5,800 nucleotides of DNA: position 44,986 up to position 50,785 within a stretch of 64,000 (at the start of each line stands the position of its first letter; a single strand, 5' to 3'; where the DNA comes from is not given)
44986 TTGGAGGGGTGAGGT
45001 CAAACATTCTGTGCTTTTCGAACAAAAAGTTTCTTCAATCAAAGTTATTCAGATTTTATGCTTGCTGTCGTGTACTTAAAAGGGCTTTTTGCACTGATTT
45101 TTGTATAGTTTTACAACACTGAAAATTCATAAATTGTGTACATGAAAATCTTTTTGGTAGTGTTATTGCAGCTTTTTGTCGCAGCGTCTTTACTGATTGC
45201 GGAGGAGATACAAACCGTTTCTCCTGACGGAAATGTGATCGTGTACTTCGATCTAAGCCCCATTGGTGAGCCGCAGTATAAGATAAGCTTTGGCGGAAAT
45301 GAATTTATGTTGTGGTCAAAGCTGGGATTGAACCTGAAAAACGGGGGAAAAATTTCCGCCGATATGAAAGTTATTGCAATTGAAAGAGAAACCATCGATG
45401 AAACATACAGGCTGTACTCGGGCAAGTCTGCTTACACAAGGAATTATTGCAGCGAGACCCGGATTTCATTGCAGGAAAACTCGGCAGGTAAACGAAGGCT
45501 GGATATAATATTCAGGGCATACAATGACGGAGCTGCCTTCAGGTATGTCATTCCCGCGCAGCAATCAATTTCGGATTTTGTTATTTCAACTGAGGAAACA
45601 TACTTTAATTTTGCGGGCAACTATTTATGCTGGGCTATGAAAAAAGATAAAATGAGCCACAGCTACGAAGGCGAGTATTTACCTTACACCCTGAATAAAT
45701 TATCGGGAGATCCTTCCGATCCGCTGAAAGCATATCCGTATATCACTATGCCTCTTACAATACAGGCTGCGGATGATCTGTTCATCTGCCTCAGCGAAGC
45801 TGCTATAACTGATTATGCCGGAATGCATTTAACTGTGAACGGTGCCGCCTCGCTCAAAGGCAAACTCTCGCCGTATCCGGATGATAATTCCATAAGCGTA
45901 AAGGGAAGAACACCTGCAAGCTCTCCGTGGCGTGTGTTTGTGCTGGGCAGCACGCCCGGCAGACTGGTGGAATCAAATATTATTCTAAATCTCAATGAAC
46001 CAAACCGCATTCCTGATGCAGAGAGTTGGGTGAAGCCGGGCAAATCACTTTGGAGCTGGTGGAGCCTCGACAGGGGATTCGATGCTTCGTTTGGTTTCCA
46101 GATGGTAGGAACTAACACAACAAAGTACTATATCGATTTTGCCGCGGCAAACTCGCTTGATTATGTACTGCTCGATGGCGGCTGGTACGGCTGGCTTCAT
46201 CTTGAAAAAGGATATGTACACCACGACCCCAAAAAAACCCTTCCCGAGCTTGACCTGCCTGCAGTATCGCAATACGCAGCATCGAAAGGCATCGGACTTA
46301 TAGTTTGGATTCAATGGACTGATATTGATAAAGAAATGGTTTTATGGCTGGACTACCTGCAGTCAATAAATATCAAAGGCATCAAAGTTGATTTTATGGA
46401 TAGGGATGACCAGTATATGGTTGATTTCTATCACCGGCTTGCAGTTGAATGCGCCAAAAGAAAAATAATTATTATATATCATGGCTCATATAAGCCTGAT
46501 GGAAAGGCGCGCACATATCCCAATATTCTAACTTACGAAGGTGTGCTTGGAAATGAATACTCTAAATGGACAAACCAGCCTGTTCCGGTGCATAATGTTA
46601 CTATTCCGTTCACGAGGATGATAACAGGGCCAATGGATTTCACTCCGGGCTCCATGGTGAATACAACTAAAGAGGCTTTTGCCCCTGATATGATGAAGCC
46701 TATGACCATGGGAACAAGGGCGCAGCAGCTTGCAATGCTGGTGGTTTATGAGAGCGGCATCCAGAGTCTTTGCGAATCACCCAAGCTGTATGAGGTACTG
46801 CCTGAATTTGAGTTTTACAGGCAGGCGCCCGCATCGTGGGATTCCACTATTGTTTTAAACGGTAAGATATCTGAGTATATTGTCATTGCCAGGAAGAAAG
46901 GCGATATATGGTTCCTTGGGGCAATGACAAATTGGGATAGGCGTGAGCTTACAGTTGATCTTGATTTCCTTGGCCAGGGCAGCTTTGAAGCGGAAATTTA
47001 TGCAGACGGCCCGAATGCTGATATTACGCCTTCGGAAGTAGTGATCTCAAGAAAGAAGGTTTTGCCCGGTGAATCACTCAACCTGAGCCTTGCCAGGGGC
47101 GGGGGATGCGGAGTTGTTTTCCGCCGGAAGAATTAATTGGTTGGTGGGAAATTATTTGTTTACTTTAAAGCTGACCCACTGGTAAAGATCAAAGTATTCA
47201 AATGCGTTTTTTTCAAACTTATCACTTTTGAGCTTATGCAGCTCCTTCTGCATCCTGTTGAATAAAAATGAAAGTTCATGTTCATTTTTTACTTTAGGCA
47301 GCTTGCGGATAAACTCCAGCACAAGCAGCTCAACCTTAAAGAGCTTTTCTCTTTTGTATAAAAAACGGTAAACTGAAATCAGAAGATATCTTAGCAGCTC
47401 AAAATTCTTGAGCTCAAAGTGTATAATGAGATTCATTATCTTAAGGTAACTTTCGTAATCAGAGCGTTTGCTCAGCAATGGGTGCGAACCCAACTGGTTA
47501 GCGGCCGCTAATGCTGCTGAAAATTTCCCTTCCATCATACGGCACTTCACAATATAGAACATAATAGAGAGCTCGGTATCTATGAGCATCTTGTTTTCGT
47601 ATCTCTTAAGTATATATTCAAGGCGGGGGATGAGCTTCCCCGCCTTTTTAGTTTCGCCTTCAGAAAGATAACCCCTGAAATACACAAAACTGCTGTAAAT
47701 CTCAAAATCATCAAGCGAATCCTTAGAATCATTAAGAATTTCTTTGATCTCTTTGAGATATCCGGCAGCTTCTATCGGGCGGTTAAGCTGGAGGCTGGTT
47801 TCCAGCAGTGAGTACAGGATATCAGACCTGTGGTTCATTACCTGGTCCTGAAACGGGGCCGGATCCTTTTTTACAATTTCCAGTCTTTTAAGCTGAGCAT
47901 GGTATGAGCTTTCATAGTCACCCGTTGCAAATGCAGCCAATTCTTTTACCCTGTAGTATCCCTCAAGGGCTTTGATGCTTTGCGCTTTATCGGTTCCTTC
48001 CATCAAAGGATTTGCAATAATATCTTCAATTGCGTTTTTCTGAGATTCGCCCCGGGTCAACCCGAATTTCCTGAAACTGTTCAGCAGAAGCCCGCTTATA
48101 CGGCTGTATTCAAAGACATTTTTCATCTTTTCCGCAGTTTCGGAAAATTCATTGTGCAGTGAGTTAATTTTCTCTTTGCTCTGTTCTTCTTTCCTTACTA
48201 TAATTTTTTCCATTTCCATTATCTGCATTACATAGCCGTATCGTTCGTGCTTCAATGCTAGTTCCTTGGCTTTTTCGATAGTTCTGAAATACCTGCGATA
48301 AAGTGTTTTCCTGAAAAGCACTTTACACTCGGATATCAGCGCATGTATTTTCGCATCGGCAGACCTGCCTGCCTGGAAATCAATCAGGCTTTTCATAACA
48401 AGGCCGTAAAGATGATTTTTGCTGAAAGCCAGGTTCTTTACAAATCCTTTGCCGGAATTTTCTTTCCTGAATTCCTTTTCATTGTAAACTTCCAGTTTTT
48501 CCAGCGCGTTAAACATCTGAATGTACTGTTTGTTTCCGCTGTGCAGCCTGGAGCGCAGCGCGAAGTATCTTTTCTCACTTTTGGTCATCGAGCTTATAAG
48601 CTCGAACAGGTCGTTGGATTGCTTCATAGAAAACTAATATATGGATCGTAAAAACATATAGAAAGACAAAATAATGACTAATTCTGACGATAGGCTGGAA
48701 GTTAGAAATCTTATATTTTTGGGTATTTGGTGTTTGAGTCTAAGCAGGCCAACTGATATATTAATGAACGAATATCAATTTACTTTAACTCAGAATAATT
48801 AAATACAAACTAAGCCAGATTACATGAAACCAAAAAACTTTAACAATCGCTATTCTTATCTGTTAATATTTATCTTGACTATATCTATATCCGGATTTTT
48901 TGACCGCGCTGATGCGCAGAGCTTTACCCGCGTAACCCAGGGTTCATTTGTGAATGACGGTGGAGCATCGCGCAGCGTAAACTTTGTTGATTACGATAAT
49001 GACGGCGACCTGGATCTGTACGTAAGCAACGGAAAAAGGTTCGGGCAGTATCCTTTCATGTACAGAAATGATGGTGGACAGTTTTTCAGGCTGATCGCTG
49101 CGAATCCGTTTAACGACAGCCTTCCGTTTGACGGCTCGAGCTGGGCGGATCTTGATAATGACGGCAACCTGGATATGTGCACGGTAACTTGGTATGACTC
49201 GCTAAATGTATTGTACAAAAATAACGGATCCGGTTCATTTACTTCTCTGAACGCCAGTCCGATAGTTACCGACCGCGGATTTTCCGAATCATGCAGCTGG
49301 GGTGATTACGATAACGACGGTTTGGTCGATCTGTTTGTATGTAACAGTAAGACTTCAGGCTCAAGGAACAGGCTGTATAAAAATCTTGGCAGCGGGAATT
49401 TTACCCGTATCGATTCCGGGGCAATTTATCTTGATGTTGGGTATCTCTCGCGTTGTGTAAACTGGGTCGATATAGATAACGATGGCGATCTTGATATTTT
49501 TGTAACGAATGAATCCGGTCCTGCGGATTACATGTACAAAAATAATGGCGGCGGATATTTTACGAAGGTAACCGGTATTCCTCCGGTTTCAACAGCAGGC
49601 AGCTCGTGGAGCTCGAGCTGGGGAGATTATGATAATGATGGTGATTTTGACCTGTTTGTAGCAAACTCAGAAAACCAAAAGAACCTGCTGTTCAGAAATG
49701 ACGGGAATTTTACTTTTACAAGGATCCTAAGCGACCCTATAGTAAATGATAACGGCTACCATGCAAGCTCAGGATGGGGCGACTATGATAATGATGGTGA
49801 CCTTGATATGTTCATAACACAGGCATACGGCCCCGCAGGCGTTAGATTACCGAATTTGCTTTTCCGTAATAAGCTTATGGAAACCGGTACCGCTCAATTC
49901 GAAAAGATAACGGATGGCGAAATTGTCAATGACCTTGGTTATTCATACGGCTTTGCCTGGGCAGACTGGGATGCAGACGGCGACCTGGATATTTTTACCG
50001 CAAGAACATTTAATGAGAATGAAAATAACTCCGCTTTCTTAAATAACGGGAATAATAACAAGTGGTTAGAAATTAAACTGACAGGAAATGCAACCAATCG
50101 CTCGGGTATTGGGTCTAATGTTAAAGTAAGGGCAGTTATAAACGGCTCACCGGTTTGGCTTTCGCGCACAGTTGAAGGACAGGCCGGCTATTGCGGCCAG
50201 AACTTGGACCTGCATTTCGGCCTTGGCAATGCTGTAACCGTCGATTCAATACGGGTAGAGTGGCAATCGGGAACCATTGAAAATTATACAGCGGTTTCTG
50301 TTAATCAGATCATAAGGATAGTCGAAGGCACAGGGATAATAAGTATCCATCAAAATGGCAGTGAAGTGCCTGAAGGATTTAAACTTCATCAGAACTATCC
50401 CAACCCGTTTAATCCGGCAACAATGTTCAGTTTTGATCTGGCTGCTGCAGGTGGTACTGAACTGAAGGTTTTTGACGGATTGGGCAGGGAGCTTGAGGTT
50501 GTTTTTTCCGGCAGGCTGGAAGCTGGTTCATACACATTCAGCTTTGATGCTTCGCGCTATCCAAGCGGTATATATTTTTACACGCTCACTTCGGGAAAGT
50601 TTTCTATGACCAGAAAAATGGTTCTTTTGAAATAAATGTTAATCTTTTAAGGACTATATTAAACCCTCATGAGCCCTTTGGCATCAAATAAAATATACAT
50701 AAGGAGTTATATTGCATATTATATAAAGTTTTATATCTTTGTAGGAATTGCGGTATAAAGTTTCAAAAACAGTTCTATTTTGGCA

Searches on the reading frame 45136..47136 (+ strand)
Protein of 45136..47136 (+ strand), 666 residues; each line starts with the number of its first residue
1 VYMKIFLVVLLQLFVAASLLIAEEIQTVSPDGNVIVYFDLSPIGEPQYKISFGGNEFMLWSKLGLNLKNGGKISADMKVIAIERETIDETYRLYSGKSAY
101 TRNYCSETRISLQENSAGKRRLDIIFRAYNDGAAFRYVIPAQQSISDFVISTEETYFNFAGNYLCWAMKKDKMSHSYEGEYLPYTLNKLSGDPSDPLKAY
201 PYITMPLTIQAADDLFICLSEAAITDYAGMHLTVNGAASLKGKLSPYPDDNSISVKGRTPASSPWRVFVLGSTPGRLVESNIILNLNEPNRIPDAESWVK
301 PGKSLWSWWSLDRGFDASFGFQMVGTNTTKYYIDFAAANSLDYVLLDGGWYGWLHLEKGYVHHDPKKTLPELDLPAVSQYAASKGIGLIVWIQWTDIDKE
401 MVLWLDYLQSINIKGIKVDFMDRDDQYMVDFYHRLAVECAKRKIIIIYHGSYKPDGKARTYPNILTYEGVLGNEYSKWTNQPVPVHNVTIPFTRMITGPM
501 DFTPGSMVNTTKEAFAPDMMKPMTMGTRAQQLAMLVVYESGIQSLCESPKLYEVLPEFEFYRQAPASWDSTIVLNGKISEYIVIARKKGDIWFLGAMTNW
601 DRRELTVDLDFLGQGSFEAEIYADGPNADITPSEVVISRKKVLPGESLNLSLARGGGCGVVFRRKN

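Call 90: search_protein_families(library=pfam, proteins=[window:45136-47136:+], max_evalue=0.001)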
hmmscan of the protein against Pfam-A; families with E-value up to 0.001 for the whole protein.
window:45136-47136:+ (666 aa): 3 families
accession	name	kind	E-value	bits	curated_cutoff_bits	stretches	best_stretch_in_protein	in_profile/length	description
PF10566.15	Glyco_hydro_97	-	1.5e-87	293.9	32.5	1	297-565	3-275/275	Glycoside hydrolase 97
PF14508.12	GH97_N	-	6.2e-58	196.4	25.3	1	29-289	3-229/229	Glycosyl-hydrolase 97 N-terminal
PF14509.12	GH97_C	-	1.1e-30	106.1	25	1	567-662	1-96/97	Glycosyl-hydrolase 97 C-terminal, oligomerisation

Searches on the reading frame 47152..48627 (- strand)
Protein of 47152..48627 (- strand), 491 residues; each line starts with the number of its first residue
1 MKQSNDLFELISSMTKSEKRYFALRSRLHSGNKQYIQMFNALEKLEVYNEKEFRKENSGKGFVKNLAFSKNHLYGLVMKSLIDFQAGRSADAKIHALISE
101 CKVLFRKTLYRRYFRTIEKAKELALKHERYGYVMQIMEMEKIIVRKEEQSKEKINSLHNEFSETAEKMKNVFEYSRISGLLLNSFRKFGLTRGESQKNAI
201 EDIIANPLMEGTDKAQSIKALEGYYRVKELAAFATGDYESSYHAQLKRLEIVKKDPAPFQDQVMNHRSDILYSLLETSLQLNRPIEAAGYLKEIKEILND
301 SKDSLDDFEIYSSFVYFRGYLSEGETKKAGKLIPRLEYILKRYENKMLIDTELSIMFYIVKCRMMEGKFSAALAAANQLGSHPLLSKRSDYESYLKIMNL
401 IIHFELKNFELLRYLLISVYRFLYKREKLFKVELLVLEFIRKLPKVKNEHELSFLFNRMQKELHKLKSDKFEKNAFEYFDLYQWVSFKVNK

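Call 7: search_protein_families(library=pfam, proteins=[window:47152-48627:-], max_evalue=1)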
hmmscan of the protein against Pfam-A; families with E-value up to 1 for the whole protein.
window:47152-48627:- (491 aa): 0 families

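Call 8: search_protein_families(library=ncbifam, proteins=[window:47152-48627:-], max_evalue=1)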
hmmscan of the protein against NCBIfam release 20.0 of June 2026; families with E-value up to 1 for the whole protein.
window:47152-48627:- (491 aa): 1 family
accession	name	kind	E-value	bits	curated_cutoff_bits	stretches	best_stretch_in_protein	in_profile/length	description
NF058569.1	BT_2802_fam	domain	1.5e-41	143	550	1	1-490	1-494/502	BT2802 family ribose utilization protein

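Call 14: find_homologous_proteins(query=window:47152-48627:-, max_evalue=0.001)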
Query window:47152-48627:- (491 aa): 173 proteins with E <= 0.001 among 8000 candidates; the best 120 are listed.
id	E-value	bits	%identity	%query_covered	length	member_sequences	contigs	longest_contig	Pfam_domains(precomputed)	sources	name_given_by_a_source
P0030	0.0e+0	1047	100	100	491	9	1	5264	-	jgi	-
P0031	1.8e-268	909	86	100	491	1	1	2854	-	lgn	-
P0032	8.1e-261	884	84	100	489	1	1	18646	-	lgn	-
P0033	1.4e-254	863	82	100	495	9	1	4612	-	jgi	-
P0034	1.3e-252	857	81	100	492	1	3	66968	-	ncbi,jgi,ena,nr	ncbi:MAG: hypothetical protein IAE90_11950 [Ignavibacteria bacterium]|nr:hypothetical protein [Ignav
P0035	9.9e-181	620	60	100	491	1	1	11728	-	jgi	jgi:hypothetical protein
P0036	2.9e-159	549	54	100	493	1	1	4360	-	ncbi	ncbi:MAG: hypothetical protein ACHQIH_03475 [Ignavibacteria bacterium]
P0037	7.8e-159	547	54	100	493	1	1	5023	-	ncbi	-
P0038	2.9e-158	546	54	100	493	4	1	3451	-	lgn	-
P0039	4.8e-158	545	53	100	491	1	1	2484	-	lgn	-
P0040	6.1e-156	538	54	100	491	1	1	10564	-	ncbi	-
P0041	1.0e-154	534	52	100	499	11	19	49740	-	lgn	-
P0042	2.0e-154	533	53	100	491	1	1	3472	-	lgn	-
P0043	6.1e-153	528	53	100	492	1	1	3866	-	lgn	-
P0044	2.5e-152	526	52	100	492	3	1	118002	-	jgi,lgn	jgi:hypothetical protein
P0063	1.6e-142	494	49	100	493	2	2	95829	-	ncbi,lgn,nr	ncbi:MAG: hypothetical protein K8I03_12265 [Ignavibacteria bacterium]|nr:hypothetical protein [Ignav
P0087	1.1e-122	428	44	100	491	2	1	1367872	-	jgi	jgi:hypothetical protein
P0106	9.1e-57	211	30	99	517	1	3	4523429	-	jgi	jgi:hypothetical protein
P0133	8.4e-43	165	28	99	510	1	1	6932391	-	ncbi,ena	-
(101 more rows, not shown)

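Call 42: search_solved_structures(query=A2, max_evalue=10)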
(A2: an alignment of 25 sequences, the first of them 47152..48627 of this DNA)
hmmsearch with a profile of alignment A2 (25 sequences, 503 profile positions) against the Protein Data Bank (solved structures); distinct sequences matched with E-value up to 10: 9.
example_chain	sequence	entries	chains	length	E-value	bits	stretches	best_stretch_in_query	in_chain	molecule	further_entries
4y6c_A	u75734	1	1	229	0.0043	19.5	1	279-392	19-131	ANSERINA PUTATIVE KINESIN LIGHT chain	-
5oj8_A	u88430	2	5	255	0.053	15.9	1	233-383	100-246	Kinesin light chain 1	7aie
7ai4_A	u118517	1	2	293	0.085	15.3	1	234-383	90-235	Isoform C of Kinesin light chain 1,Isoform C of Kinesin light chain 1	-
3nf1_A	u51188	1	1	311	0.11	14.9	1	234-383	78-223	Kinesin light chain 1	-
6fuz_A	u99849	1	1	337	0.5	12.7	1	238-383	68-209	Kinesin light chain 1,Kinesin light chain 1,C-Jun-amino-terminal kinase-interacting protei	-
6fv0_A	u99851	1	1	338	0.5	12.7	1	238-383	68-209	Kinesin light chain 1,Torsin-1A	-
6swu_A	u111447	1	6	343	0.53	12.6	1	238-383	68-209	Kinesin light chain 1,Kinesin light chain 1,TPR domain of kinesin light chain 1 in complex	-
8bd7_A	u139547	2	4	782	1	11.7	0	257-302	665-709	IFT88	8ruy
4y6w_A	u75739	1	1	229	1.4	11.3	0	280-392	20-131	NaB(AB)3ACb - light chain TPR-like repeats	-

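Call 76: find_encoding_contigs(protein=P0063, flank=6000, max_places=1)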
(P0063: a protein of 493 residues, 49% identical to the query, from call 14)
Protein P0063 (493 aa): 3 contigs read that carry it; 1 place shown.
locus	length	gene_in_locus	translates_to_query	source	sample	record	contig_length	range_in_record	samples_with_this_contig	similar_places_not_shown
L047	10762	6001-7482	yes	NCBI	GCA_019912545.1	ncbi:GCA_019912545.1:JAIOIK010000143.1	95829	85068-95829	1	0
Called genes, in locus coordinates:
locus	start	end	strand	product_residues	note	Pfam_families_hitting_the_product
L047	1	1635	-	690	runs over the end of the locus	-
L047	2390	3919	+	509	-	-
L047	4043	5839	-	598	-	PF01839:FG-GAP (faint), PF13517:FG-GAP_3, PF07593:UnbV_ASPIC, PF18962:Por_Secre_tail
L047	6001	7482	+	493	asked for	-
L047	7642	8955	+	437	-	PF00919:UPF0004, PF04055:Radical_SAM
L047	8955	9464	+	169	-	PF00300:His_Phos_1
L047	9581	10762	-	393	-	PF14870:PSII_BNR (faint), PF15902:Sortilin-Vps10 (faint), PF18962:Por_Secre_tail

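Call 77: find_encoding_contigs(protein=P0087, flank=6000, max_places=1)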
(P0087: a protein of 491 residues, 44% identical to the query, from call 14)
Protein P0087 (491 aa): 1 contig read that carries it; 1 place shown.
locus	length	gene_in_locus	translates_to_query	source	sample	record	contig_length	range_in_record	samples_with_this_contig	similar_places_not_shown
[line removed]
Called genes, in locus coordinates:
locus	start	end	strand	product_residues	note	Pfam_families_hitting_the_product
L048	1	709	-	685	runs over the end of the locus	-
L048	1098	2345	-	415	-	PF13964:Beta-prop_Calicin, PF24681:Kelch_KLHDC2_KLHL20_DRC7, PF24981:Beta-prop_ATRN-LZTR1, PF01344:Kelch_1, PF13415:Beta-prop_FBX42, PF24996:NANM, PF25210:Kelch_FKB95, PF01344:Kelch_1, +10 more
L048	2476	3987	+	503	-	-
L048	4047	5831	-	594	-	PF01839:FG-GAP (faint), PF13517:FG-GAP_3, PF07593:UnbV_ASPIC, PF18962:Por_Secre_tail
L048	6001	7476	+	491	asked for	-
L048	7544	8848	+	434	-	PF00919:UPF0004, PF04055:Radical_SAM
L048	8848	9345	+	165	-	PF00300:His_Phos_1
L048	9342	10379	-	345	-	PF02163:Peptidase_M50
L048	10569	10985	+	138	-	PF00334:NDK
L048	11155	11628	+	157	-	PF13404:HTH_AsnC-type, PF13412:HTH_24, PF01047:MarR (faint), PF01037:AsnC_trans_reg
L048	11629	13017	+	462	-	PF03951:Gln-synt_N, PF00120:Gln-synt_C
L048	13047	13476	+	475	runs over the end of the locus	PF03951:Gln-synt_N, PF00120:Gln-synt_C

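Call 78: find_encoding_contigs(protein=P0106, flank=6000, max_places=1)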
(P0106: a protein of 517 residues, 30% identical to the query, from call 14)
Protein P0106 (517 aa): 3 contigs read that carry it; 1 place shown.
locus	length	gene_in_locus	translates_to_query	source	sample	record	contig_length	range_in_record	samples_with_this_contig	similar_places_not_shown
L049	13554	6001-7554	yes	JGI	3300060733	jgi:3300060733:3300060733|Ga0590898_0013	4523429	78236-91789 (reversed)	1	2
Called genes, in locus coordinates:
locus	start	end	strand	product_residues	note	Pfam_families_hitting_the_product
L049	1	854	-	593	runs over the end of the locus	PF13181:TPR_8 (faint), PF00515:TPR_1 (faint), PF07719:TPR_2 (faint), PF14559:TPR_19 (faint), PF13424:TPR_12, PF07676:PD40 (faint), PF00691:OmpA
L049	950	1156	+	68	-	-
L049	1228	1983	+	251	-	PF01149:Fapy_DNA_glyco, PF06831:H2TH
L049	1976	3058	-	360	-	PF21338:Top1B_N_bact, PF01028:Topoisom_I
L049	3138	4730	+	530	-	PF07992:Pyr_redox_2 (faint), PF13738:Pyr_redox_3 (faint), PF01266:DAO, PF01593:Amino_oxidase (faint), PF12831:FAD_oxidored (weak), PF00355:Rieske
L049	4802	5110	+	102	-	-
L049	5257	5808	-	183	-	PF00072:Response_reg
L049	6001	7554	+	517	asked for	-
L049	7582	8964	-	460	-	PF17164:DUF5122 (faint), PF19565:DUF6087 (faint), PF12768:Rax2, PF18962:Por_Secre_tail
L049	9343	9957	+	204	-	-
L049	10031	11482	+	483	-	-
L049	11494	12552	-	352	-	-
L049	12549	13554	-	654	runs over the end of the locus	PF12969:DUF3857 (faint)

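Call 79: find_encoding_contigs(protein=P0133, flank=6000, max_places=1)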
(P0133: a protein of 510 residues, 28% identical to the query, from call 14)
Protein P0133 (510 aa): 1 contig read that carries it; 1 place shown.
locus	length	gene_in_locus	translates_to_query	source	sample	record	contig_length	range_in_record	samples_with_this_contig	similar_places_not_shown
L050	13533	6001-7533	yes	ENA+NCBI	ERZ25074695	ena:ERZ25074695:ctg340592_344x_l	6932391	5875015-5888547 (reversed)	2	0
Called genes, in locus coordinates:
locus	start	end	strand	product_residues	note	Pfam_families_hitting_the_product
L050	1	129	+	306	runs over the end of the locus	PF11751:PorP_SprF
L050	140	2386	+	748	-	PF07676:PD40 (faint), PF13620:CarboxypepD_reg (weak), PF00691:OmpA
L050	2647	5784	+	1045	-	PF00041:fn3 (faint), PF23376:Fn3_VIN3 (faint), PF09294:Interfer-bind (faint), PF16656:Pur_ac_phosph_N (weak), PF18962:Por_Secre_tail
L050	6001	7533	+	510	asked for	-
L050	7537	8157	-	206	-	PF04264:YceI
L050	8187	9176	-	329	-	PF03631:Virul_fac_BrkB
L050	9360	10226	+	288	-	PF25539:Bestrophin_2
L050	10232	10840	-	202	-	PF00265:TK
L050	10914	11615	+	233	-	-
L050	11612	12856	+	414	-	PF04389:Peptidase_M28, PF01546:Peptidase_M20 (faint)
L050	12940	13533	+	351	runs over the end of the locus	PF23914:TPR_CcmH_CycH (faint), PF13371:TPR_9 (faint), PF13431:TPR_17 (faint), PF13174:TPR_6 (faint), PF13432:TPR_16 (weak), PF00515:TPR_1, PF07719:TPR_2, PF13181:TPR_8, +6 more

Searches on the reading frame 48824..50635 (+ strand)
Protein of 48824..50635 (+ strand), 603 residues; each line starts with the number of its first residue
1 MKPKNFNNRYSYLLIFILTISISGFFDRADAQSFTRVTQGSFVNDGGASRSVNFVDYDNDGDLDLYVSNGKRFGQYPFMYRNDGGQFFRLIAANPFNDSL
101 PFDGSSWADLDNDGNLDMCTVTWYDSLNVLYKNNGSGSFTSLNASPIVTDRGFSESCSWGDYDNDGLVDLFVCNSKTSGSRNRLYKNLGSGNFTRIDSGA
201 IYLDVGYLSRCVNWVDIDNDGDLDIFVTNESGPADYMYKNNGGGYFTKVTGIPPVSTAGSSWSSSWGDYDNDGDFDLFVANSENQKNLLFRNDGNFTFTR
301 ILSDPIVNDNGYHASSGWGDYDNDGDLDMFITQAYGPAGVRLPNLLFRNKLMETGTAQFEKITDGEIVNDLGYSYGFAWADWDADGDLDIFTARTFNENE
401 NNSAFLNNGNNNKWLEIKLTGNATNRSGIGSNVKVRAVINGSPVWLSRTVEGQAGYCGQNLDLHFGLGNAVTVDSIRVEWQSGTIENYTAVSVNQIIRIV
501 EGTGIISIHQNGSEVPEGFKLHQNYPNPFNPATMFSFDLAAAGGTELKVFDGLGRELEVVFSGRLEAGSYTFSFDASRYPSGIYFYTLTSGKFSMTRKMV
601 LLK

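Call 90: search_protein_families(library=pfam, proteins=[window:48824-50635:+], max_evalue=0.001)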
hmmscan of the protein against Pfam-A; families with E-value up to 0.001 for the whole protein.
window:48824-50635:+ (603 aa): 4 families
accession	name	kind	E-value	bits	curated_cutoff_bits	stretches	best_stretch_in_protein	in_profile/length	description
PF13517.12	FG-GAP_3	-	1.4e-46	157.4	26.9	5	216-279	1-61/61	FG-GAP-like repeat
PF07593.17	UnbV_ASPIC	-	8e-14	51.7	23.4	1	428-497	1-67/68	ASPIC and UnbV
PF01839.29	FG-GAP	-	1.5e-11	44.3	22.1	0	262-282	3-23/37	FG-GAP repeat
PF18962.6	Por_Secre_tail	-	2.7e-07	31.2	27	1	525-600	2-74/75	Secretion system C-terminal sorting domain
